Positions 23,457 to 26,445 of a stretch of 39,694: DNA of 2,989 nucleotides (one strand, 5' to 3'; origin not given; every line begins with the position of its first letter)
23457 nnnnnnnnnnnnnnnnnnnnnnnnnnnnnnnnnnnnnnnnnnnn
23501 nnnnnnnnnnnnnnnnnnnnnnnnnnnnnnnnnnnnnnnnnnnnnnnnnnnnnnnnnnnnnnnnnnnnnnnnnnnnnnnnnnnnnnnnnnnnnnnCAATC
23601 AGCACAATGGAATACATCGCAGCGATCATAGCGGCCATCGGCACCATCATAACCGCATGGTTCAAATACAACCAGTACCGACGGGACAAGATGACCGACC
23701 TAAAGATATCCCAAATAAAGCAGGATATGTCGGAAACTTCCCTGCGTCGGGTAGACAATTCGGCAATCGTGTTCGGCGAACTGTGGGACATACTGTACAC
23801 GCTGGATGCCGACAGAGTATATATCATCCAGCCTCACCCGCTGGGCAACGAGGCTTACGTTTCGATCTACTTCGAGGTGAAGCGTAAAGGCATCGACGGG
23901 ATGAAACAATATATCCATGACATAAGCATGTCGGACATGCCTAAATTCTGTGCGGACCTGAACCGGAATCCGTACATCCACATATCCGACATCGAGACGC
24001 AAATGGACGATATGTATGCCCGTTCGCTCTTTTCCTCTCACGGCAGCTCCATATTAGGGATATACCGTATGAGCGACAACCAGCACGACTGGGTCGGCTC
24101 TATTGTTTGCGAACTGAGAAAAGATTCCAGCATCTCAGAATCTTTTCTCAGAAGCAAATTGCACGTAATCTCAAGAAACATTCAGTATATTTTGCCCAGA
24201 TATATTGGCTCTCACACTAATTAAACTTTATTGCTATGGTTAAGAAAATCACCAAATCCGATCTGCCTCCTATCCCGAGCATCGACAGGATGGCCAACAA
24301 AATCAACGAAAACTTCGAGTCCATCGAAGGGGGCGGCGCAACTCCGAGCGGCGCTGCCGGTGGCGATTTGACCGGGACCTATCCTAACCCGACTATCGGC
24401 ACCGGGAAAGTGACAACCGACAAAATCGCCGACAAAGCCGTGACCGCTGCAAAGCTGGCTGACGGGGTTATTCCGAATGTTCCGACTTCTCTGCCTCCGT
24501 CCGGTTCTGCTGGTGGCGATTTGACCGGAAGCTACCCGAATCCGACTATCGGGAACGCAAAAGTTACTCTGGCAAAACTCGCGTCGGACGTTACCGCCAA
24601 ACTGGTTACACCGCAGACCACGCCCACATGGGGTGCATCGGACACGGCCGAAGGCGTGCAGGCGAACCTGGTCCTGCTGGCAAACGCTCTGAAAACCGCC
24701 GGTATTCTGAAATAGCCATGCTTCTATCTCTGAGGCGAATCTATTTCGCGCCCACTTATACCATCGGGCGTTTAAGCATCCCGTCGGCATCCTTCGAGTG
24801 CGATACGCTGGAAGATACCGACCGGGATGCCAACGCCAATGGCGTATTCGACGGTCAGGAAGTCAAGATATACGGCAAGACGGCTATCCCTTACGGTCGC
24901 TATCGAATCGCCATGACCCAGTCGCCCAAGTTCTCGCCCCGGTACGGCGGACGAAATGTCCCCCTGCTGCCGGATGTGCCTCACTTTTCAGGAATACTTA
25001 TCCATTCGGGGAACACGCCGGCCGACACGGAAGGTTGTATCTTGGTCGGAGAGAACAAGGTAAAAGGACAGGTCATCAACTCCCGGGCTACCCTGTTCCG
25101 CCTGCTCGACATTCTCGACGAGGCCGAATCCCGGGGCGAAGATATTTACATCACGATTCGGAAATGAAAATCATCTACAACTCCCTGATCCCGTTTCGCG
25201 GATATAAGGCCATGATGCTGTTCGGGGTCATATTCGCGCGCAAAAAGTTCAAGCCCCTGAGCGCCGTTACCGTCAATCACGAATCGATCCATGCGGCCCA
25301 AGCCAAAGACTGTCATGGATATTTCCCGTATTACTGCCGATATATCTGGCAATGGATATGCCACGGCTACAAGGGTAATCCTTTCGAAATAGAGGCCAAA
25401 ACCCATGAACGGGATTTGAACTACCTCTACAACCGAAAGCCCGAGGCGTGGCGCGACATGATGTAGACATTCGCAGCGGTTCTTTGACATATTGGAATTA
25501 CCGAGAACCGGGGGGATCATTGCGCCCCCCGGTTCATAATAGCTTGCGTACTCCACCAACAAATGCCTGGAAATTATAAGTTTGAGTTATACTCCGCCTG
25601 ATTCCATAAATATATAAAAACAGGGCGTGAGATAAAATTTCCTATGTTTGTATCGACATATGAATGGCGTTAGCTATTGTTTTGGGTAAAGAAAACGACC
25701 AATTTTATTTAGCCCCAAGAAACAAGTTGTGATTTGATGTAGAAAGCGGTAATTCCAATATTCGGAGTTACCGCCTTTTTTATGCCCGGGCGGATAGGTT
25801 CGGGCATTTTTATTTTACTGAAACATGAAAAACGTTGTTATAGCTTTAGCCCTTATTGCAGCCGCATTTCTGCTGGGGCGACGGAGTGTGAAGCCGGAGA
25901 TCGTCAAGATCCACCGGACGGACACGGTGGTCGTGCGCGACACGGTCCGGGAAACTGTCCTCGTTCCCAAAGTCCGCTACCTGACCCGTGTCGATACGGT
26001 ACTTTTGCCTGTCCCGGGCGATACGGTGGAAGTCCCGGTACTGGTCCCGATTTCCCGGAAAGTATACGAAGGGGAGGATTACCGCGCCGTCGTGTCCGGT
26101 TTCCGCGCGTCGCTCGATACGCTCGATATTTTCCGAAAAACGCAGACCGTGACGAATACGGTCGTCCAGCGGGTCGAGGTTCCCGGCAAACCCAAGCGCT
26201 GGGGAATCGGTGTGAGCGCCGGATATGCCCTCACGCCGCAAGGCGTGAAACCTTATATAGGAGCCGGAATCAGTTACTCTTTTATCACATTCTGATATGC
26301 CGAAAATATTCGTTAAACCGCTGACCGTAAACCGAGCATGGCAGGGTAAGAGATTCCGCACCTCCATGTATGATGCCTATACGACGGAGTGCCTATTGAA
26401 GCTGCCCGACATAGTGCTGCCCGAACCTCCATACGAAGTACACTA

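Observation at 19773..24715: Tail-fibre cassette: two paralogous fibres plus a small gene sharing identical DNA blocks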

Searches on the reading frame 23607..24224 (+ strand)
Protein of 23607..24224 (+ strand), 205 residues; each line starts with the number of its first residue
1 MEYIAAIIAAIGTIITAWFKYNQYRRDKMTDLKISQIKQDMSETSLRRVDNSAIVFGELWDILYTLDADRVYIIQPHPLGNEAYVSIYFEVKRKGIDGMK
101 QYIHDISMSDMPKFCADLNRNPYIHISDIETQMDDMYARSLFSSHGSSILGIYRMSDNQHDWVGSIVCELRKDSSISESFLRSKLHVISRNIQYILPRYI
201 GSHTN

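Call 7: search_protein_families(library=pfam, proteins=[window:23607-24224:+], max_evalue=0.01)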
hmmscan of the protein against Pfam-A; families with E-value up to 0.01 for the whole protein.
window:23607-24224:+ (205 aa): 0 families

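Call 8: search_protein_families(library=phrogs, proteins=[window:23607-24224:+], max_evalue=0.01)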
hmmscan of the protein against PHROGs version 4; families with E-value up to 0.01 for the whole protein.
window:23607-24224:+ (205 aa): 2 families
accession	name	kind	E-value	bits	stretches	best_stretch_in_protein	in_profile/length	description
phrog_38864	-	unknown function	5e-80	269.1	1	1-199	1-201/206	-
phrog_6664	-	unknown function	0.0096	17.4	0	3-34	10-41/97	-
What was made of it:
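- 23607..24224 (+): 205-aa protein with an N-terminal hydrophobic helix. It is lost in the deletion variants. phrog_38864, 5e-80, function unknown (call 8).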

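Call 11: search_dna_similar(query=window:23607-24224:+, collection=phages, mode=protein, max_rows=30)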
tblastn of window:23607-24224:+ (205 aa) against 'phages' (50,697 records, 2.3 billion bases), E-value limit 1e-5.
Records with a match: 2; places in all: 2; records where one place covers at least 80% of the query: 1.
Best place of each record, by identity: <60% 2.
By first word of the organism name: Bacteroides 1; uncultured 1.
By host as written in the record: Bacteroides salyersiae BG8 1; - 1.
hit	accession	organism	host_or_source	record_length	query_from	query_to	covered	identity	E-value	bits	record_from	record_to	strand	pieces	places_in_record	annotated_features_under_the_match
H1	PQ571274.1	Bacteroides phage BS-TP1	Bacteroides salyersiae BG8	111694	18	199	89%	51.1%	1e-59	206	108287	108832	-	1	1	GAF domain-containing protein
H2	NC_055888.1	uncultured phage cr52_1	human feces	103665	18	167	73%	38.7%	1e-34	135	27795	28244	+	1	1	hypothetical protein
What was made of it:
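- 23607..24224 (+): It is 51% identical to a 'GAF domain-containing protein' of Bacteroides phage BS-TP1 (call 11).
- The 205-aa gene has homologues in crAss-like phages (call 11).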

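Call 50: search_protein_families(library=pfam, proteins=[window:23607-24224:+], max_evalue=5)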
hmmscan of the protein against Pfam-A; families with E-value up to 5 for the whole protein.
window:23607-24224:+ (205 aa): 2 families
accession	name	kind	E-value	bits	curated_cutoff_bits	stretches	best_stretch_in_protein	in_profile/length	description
PF14788.12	EF-hand_10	-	0.052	14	27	1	130-143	15-28/50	EF hand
PF21014.2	Slowpoke_C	-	0.21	12.1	24.2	1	118-160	50-90/121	Ca2+-activated K+ channel Slowpoke, TrkA_C like domain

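Call 51: search_solved_structures(query=window:23607-24224:+, max_evalue=5)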
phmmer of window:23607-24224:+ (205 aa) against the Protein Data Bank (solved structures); distinct sequences matched with E-value up to 5: 0.

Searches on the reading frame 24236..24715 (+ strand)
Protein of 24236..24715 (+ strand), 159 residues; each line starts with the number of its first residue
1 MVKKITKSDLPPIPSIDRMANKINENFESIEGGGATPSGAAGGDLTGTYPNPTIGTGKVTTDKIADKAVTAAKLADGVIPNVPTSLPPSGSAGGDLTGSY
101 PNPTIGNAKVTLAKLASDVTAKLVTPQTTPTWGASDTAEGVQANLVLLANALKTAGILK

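Call 7: search_protein_families(library=pfam, proteins=[window:24236-24715:+], max_evalue=0.01)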
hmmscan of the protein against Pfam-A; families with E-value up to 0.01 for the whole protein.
window:24236-24715:+ (159 aa): 1 family
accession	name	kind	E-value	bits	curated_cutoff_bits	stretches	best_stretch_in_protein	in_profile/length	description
PF19264.4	DUF5907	-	7.4e-09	36.1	27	2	94-118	15-39/80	Repeat of unknown function (DUF5907)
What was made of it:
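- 24236..24715 (+): Small gene S (159 aa): a 41-aa N-terminus with a helix, two DUF5907 units (24350 and 24503) and a C-terminal helix. PF19264 scores 36.1 bits (call 7).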

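Call 8: search_protein_families(library=phrogs, proteins=[window:24236-24715:+], max_evalue=0.01)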
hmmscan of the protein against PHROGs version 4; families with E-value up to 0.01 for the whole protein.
window:24236-24715:+ (159 aa): 5 families
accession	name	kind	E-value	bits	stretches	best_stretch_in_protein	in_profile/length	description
phrog_28023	-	unknown function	1.1e-07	33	2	68-107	24-61/207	-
phrog_892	-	tail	4.6e-05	23.2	1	54-79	345-370/782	tail fiber protein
phrog_28766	-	tail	6.4e-05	22.5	1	46-147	128-226/472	tail fiber protein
phrog_13518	-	unknown function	0.0018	17.4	1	54-125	372-441/1230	-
phrog_24959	-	unknown function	0.004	18.6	0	57-94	46-83/107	-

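Call 25: find_homologous_proteins(query=window:24236-24715:+, max_evalue=0.001)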
Query window:24236-24715:+ (159 aa): 550 proteins with E <= 0.001 among 2323 candidates; the best 120 are listed.
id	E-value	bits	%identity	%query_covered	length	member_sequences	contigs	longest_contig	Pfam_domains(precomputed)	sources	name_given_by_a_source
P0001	9.9e-127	436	75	100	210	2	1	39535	PF19264.5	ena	-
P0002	3.0e-126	435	75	100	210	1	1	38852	PF19264.5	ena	-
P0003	1.1e-124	430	74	100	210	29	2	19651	PF19264.5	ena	-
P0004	2.2e-92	325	99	100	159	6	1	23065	PF19264.5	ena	-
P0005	3.6e-92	324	99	100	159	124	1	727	PF19264.5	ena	-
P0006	1.2e-91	322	98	100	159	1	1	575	PF19264.5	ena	-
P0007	3.2e-91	321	98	100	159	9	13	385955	PF19264.5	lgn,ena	-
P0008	4.3e-90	317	97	100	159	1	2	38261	PF19264.5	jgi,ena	jgi:hypothetical protein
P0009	1.7e-89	315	97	100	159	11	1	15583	PF19264.5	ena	-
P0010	3.8e-87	308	94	100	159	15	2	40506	PF19264.5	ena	-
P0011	8.9e-87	307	94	100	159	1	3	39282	PF19264.5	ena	-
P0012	1.3e-86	306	94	100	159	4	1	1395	PF19264.5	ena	-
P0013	1.8e-86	306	94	100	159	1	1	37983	PF19264.5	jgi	jgi:hypothetical protein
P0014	7.7e-86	303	93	100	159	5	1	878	PF19264.5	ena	-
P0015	2.6e-84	299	91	100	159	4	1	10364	PF19264.5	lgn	-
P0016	7.5e-80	284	91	100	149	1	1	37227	PF19264.5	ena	-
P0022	1.4e-60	222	52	53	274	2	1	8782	PF19264.5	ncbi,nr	ncbi:MAG TPA: hypothetical protein VES59_05260, partial [Bacteroidota bacterium]|nr:hypothetical pro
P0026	2.0e-56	208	91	69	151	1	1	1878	PF19264.5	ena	-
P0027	9.8e-53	196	99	64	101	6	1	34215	PF19264.5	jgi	jgi:hypothetical protein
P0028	2.4e-50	188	65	58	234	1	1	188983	PF19264.5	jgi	jgi:hypothetical protein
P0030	7.1e-47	177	48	72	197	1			PF19264.5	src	-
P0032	4.2e-46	175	67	43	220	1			PF19264.5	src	-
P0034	1.3e-39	153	56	55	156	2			PF19264.5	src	-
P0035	1.9e-39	153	60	45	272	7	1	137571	PF19264.5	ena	-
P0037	8.4e-37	144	48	65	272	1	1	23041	PF19264.5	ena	-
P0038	1.6e-35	140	62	52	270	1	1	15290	PF19264.5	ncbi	ncbi:MAG TPA: hypothetical protein VF476_13080 [Chitinophagaceae bacterium]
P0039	3.3e-33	133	58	52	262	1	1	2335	PF19264.5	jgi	jgi:Repeat of unknown function (DUF5907)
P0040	2.2e-32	130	48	43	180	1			PF19264.5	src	-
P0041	2.3e-32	130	62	53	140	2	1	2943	PF19264.5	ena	-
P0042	7.4e-32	128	57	51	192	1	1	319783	PF19264.5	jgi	jgi:hypothetical protein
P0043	1.7e-30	124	61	39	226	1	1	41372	PF19264.5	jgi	jgi:hypothetical protein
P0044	3.0e-29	120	75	42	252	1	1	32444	PF19264.5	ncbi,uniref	ncbi:hypothetical protein, partial [Flavihumibacter sp. CACIAM 22H1]|uniref:hypothetical protein n=1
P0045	3.7e-29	119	65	50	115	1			PF19264.5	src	-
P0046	1.4e-28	118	64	50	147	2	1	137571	PF19264.5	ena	-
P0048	2.2e-27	114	57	56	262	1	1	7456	PF19264.5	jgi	jgi:hypothetical protein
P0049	3.7e-27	113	59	43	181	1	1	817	PF19264.5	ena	-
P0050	1.8e-26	111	62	47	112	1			PF19264.5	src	-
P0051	3.8e-26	110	46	58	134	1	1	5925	PF19264.5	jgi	jgi:hypothetical protein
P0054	2.7e-24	104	57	54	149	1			PF19264.5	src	-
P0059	3.9e-23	100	43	70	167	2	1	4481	PF19264.5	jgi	jgi:glutaminase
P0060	1.1e-21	95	59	51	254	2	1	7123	PF19264.5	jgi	-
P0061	8.8e-21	92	35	52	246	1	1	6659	PF19264.5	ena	-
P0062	3.4e-20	90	56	51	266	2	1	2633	PF19264.5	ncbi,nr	ncbi:hypothetical protein FJZ31_43465, partial [Candidatus Poribacteria bacterium]|nr:hypothetical p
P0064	4.0e-19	87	61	47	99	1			PF19264.5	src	-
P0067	1.0e-17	82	44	50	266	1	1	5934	PF19264.5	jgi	jgi:Repeat of unknown function (DUF5907)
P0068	1.4e-17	82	53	49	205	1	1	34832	PF19264.5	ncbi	-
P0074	6.6e-16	76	56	45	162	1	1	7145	PF19264.5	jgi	jgi:hypothetical protein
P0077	2.0e-14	72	56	46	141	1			PF19264.5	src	-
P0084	1.7e-13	69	47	53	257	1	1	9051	PF19264.5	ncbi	-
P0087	1.8e-12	65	70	19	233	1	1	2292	PF19264.5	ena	-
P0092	7.6e-12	63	48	78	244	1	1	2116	PF19264.5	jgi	jgi:Repeat of unknown function (DUF5907)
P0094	1.6e-11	62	56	39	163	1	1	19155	PF19264.5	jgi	jgi:hypothetical protein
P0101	4.8e-11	61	41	45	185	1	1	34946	PF19264.5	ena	-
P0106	7.6e-11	60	60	38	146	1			PF19264.5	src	-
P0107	1.1e-10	60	47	58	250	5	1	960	PF19264.5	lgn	-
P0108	1.2e-10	59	45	53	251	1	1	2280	PF19264.5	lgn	-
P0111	1.6e-10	59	40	67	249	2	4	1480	PF19264.5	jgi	jgi:hypothetical protein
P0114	2.3e-10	58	59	25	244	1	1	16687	PF19264.5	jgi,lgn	jgi:hypothetical protein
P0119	5.1e-10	57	41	62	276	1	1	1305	PF19264.5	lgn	-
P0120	5.9e-10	57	41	73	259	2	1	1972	PF19264.5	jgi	-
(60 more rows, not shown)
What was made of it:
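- Single-unit S (108 aa) has hundreds of member sequences (call 25).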

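Call 27: find_encoding_contigs(protein=P0007, flank=10000, max_places=6)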
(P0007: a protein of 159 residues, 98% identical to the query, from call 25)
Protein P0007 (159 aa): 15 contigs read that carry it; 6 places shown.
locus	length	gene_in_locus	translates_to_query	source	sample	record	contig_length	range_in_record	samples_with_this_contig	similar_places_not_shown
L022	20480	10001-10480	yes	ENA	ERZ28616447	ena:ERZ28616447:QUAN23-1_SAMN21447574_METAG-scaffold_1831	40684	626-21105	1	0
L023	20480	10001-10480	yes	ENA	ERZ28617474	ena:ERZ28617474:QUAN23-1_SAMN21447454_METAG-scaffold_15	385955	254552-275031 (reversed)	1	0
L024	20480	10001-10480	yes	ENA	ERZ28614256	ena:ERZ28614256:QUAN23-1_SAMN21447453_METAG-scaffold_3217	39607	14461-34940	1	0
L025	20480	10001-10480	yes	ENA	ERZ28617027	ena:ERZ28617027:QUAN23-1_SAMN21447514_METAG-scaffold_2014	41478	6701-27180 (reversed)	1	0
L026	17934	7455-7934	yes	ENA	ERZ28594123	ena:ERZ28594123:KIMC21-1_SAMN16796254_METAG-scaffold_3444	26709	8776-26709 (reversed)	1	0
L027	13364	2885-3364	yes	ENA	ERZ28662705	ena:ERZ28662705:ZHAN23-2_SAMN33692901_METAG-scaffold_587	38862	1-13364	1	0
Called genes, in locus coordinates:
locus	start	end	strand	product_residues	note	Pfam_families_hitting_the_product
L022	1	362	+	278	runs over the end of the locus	-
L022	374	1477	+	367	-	-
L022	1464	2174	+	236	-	-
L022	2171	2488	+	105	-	-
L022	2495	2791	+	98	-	-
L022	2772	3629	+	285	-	-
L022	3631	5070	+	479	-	-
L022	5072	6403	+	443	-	-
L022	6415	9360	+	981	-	-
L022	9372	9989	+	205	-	-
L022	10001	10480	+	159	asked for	PF19264:DUF5907 (faint)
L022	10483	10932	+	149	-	PF18925:DUF5675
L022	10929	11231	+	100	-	-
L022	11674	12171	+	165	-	-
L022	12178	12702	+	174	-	PF12869:tRNA_anti-like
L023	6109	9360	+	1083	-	PF19264:DUF5907 (faint)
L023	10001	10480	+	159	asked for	PF19264:DUF5907 (faint)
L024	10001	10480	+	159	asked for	PF19264:DUF5907 (faint)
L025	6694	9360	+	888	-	PF19264:DUF5907 (faint)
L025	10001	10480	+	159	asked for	PF19264:DUF5907 (faint)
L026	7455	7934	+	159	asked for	PF19264:DUF5907 (faint)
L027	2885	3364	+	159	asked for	PF19264:DUF5907 (faint)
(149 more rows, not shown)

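Call 50: search_protein_families(library=pfam, proteins=[window:24236-24715:+], max_evalue=5)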
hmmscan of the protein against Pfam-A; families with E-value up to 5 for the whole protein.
window:24236-24715:+ (159 aa): 1 family
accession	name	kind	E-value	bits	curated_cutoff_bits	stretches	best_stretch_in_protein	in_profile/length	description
PF19264.4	DUF5907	-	7.4e-09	36.1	27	2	94-118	15-39/80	Repeat of unknown function (DUF5907)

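Call 69: predict_structure(alignment_id=A2)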
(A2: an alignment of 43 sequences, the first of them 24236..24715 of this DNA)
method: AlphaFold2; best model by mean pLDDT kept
length: 159 residues; sequences in the alignment: 43
mean_pLDDT: 72.8   pTM: 0.28
mean pLDDT of the five models: 72.8, 67.9, 65.8, 60.7, 59.5
residues with pLDDT >= 90: 23; 70-90: 71; 50-70: 53; < 50: 12
segments of 3 or more residues with pLDDT < 50: 123-134
pLDDT, mean of each block of 10 residues (from residue 1): 78 77 70 71 92 87 67 58 69 89 82 68 47 57 78 75
secondary structure, 60 per line:
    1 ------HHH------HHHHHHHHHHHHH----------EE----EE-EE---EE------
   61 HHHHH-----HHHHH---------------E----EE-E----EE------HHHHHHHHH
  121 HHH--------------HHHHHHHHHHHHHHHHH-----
elements in order: H16-28 H61-65 H71-75 H112-123 H138-154
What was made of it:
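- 24236..24715 (+): The AF2 model has pLDDT 73, with helices at 16-28 and 138-154 (call 69).
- S ends in a predicted helix that could cap a trimer (call 69).
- Tried and rejected: The AF2 model was moderate (pLDDT 73; call 69).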

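Call 72: fold_search(model_id=the predicted structure, library=pdb)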
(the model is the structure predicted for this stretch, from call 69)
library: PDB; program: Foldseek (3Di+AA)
matches with E <= 10: 0; with E <= 0.001: 0
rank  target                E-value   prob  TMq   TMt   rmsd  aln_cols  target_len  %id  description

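Call 73: fold_search(model_id=the predicted structure, library=viral)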
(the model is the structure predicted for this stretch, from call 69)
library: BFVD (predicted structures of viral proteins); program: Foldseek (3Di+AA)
matches with E <= 10: 61; with E <= 0.001: 0
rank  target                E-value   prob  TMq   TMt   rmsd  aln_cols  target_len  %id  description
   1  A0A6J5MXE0            1.3e-02  0.90  0.19  0.10   9.1        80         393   31  Uncharacterized protein [uncultured Caudovirales phage]
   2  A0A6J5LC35            1.3e-02  0.85  0.23  0.09  18.2       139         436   19  Uncharacterized protein [uncultured Caudovirales phage]
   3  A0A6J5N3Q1            7.2e-02  0.69  0.18  0.16  12.8        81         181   27  Uncharacterized protein [uncultured Caudovirales phage]
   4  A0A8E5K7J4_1          2.2e-01  0.28  0.23  0.06  14.9       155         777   15  (no name in the UniProt tables at hand)
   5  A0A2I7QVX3            2.7e-01  0.18  0.16  0.16  16.2       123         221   20  (no name in the UniProt tables at hand)
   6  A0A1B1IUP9            2.7e-01  0.16  0.18  0.09  15.9       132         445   15  (no name in the UniProt tables at hand)
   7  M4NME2                3.0e-01  0.12  0.18  0.08  14.0       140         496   23  Tail fiber protein [Synechococcus phage S-RIP1]
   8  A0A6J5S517            3.2e-01  0.97  0.15  0.11   2.8        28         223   46  Major tropism determinant N-terminal domain-containing protein [uncultured Caudovirales phage]
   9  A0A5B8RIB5            3.7e-01  0.30  0.20  0.10  10.9        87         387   28  Uncharacterized protein [Iridovirus Liz-CrIV]
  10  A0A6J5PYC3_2          5.4e-01  0.41  0.20  0.05  10.9        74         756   31  Bacteriophage T7 tail fibre protein [uncultured Caudovirales phage]
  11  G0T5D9                9.1e-01  0.12  0.17  0.05  16.5       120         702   19  Uncharacterized protein [Wiseana iridescent virus]
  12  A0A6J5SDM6            9.7e-01  0.09  0.13  0.07  10.0        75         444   23  Uncharacterized protein [uncultured Caudovirales phage]
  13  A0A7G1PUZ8            1.0e+00  0.04  0.12  0.14  33.7       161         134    9  Polyprotein (Fragment) [Piper yellow mottle virus]
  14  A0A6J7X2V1            1.1e+00  0.10  0.17  0.05  16.6       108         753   21  Uncharacterized protein [uncultured Caudovirales phage]
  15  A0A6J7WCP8            1.3e+00  0.08  0.19  0.11  14.4       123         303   16  Uncharacterized protein [uncultured Caudovirales phage]
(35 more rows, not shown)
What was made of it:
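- Tried and rejected: Foldseek against the PDB gave nothing, and against BFVD nothing below E 0.01 (calls 72, 73).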

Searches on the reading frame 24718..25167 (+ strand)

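Call 7: search_protein_families(library=pfam, proteins=[window:24718-25167:+], max_evalue=0.01)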
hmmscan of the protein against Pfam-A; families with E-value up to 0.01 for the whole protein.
window:24718-25167:+ (149 aa): 1 family
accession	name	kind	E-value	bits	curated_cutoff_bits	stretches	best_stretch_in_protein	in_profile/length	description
PF18925.5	DUF5675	-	4.3e-29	101.1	26.7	1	5-135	2-114/114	Family of unknown function (DUF5675)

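Call 8: search_protein_families(library=phrogs, proteins=[window:24718-25167:+], max_evalue=0.01)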
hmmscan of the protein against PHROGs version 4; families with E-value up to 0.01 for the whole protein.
window:24718-25167:+ (149 aa): 1 family
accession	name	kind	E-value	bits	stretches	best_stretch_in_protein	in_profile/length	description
phrog_1501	-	unknown function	3.6e-27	96.1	1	5-146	12-155/159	-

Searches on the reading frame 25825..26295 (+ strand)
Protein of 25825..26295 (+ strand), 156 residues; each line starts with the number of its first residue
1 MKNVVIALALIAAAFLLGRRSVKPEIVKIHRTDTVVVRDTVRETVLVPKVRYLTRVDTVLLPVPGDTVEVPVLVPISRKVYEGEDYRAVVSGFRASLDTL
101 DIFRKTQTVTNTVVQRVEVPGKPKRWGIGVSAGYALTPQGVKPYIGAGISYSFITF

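Call 7: search_protein_families(library=pfam, proteins=[window:25825-26295:+], max_evalue=0.01)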
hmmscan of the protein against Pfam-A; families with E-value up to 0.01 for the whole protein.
window:25825-26295:+ (156 aa): 1 family
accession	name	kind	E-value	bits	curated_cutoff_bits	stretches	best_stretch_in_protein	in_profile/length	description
PF20647.2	DUF6808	-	3.8e-31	107.4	24.4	1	67-154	2-86/86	Domain of unknown function (DUF6808)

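Call 8: search_protein_families(library=phrogs, proteins=[window:25825-26295:+], max_evalue=0.01)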
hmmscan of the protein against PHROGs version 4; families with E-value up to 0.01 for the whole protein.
window:25825-26295:+ (156 aa): 1 family
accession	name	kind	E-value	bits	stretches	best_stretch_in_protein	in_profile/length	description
phrog_26448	-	unknown function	2.4e-31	109.7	2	70-155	106-186/187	-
